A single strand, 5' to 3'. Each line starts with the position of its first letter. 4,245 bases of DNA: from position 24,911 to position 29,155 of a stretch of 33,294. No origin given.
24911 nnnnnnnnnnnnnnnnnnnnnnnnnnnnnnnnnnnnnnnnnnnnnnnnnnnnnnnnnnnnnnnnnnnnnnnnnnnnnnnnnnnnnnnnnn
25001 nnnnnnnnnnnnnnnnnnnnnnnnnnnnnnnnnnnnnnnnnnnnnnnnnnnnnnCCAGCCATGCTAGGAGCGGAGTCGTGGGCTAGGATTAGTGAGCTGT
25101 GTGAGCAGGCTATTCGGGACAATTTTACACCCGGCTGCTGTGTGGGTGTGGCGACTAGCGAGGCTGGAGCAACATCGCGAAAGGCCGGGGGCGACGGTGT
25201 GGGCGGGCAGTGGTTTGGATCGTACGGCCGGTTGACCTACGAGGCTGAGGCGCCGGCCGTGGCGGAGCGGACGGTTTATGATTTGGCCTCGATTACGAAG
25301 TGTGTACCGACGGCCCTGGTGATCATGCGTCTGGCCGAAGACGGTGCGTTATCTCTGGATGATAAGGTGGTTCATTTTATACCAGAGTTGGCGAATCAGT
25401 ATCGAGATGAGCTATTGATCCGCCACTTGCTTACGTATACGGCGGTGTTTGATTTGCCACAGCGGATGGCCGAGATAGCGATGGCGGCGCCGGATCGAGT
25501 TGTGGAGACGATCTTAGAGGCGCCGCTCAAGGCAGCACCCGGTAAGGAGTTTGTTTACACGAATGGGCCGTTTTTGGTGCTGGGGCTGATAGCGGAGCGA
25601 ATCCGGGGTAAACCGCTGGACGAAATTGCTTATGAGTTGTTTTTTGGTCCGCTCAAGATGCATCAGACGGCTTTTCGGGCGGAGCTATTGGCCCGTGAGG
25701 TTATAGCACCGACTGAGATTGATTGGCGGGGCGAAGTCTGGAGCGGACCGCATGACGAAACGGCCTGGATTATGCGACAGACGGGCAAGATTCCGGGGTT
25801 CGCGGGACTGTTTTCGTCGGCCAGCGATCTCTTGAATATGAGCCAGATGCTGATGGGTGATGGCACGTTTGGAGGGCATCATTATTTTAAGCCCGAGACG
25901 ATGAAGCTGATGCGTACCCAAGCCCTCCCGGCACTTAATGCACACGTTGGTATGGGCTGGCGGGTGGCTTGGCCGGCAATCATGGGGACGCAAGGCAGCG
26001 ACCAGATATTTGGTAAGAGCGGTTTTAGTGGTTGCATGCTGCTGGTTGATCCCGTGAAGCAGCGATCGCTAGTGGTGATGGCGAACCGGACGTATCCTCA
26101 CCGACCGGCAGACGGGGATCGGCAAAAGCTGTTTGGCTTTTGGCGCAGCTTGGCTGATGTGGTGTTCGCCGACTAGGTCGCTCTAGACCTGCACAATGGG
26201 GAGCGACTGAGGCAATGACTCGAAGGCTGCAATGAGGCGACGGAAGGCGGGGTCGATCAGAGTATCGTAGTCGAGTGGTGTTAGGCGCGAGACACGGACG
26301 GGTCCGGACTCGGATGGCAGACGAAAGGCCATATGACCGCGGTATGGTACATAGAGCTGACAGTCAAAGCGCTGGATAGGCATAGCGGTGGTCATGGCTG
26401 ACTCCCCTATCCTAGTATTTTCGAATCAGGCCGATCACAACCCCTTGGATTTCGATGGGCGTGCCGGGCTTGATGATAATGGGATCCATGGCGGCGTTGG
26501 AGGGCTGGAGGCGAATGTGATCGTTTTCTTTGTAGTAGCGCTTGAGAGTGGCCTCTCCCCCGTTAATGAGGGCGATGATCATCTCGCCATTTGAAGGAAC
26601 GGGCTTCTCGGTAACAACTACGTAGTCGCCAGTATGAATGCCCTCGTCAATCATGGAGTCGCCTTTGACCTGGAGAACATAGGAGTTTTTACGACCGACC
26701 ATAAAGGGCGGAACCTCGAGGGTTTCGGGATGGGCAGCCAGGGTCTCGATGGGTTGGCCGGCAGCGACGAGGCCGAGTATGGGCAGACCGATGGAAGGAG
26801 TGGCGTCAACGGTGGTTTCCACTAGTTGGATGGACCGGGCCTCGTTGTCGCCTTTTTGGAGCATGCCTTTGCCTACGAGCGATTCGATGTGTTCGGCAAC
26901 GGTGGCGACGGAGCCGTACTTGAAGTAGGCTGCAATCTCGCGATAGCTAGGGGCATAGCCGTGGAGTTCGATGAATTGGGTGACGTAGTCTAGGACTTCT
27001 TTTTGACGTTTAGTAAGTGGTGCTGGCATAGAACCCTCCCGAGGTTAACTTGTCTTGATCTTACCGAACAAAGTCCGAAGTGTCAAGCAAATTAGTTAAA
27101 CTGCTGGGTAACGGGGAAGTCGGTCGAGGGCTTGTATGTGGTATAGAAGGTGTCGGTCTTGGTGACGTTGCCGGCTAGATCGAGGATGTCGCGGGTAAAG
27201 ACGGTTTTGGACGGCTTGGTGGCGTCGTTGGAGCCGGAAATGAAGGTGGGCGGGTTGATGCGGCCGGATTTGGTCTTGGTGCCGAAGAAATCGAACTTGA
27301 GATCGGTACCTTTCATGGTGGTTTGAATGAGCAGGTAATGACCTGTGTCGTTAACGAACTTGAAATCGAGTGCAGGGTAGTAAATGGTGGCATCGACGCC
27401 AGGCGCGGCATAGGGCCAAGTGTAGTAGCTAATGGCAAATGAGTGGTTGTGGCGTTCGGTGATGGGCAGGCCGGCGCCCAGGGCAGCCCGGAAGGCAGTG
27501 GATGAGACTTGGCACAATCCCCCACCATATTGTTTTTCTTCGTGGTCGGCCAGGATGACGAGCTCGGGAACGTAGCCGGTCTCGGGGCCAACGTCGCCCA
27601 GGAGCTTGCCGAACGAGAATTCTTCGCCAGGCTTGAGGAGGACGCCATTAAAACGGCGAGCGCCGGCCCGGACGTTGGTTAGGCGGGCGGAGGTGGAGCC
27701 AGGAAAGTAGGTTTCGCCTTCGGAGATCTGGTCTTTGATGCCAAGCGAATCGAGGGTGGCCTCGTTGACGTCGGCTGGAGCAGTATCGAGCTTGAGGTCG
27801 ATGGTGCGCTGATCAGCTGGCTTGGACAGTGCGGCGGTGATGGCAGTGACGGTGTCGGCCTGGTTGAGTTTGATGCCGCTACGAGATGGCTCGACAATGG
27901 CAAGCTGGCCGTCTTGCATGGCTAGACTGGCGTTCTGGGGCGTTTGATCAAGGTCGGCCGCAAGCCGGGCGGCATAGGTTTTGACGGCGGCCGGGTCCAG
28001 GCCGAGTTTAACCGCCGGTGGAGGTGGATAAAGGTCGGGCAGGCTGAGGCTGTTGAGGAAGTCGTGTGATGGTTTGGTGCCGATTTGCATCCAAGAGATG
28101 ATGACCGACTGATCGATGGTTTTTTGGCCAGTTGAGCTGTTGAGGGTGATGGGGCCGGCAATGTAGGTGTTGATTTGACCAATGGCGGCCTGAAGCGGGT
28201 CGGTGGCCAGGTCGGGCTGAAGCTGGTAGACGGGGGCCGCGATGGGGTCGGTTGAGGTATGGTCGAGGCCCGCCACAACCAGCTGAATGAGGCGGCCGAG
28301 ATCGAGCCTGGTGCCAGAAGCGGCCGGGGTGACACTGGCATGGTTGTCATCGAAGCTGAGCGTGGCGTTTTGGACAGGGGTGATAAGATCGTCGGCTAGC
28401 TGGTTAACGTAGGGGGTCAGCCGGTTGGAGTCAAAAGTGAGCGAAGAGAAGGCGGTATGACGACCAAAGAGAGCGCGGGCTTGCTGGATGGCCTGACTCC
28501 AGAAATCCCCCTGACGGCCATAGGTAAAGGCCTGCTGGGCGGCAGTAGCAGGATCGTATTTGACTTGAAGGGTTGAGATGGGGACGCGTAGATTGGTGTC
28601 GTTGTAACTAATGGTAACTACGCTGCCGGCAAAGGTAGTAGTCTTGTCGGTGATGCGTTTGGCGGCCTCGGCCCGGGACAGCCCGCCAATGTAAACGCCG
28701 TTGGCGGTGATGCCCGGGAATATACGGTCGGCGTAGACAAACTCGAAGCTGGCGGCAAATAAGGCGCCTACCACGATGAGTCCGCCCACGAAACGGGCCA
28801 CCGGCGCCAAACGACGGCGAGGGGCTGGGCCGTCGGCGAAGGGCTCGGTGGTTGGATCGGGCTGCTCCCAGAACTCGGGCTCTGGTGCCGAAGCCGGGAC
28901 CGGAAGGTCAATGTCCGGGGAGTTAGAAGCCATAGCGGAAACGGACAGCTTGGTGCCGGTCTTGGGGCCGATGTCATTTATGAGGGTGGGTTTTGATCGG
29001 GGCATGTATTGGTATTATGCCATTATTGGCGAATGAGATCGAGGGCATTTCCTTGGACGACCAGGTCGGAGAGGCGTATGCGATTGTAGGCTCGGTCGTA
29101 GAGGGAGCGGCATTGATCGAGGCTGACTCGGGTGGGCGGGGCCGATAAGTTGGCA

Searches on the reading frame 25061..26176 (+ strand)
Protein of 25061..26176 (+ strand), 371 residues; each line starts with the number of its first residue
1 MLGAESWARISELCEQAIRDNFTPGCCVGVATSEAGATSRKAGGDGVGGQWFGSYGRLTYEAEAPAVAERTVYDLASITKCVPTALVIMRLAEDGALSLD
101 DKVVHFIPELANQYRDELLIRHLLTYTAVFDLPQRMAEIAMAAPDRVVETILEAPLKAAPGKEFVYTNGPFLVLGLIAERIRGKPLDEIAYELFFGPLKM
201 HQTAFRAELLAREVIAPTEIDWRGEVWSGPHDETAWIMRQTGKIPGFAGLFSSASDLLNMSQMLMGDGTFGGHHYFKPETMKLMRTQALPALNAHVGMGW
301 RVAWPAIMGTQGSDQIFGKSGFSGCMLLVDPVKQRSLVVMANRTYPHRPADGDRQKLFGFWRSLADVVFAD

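Call 96: search_protein_families(library=pfam, proteins=[window:25061-26176:+], max_evalue=0.0001)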
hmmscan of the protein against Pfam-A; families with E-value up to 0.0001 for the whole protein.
window:25061-26176:+ (371 aa): 1 family
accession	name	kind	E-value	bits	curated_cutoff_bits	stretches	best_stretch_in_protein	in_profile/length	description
PF00144.29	Beta-lactamase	-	2.6e-46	158.7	27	1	63-355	39-322/329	Beta-lactamase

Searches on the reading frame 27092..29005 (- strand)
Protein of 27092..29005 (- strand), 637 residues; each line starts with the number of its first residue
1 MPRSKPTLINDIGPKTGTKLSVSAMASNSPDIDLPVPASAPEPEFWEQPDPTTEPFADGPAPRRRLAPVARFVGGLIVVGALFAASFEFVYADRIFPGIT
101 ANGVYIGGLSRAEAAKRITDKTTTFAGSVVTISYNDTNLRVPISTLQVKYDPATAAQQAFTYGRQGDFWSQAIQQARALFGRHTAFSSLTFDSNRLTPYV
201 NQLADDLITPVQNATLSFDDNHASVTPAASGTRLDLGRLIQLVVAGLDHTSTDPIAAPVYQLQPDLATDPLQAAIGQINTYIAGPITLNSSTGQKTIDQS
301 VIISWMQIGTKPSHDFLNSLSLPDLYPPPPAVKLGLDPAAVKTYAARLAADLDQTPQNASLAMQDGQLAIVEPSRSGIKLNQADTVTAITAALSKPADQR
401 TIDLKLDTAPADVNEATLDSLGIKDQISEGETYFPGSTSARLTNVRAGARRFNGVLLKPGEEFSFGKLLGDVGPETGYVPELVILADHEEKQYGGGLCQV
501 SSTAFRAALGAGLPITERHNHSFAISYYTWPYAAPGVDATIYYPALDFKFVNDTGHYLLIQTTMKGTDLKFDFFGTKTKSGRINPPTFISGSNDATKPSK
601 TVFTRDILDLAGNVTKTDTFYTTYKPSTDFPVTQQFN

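Call 96: search_protein_families(library=pfam, proteins=[window:27092-29005:-], max_evalue=0.0001)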
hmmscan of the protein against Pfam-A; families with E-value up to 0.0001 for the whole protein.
window:27092-29005:- (637 aa): 2 families
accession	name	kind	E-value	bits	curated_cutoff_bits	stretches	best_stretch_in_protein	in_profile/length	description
PF04294.18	VanW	-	3.9e-40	136.8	27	1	441-573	2-129/130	VanW like protein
PF12229.13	PG_binding_4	-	2.4e-22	79.7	22.1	2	141-248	3-109/117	Putative peptidoglycan binding domain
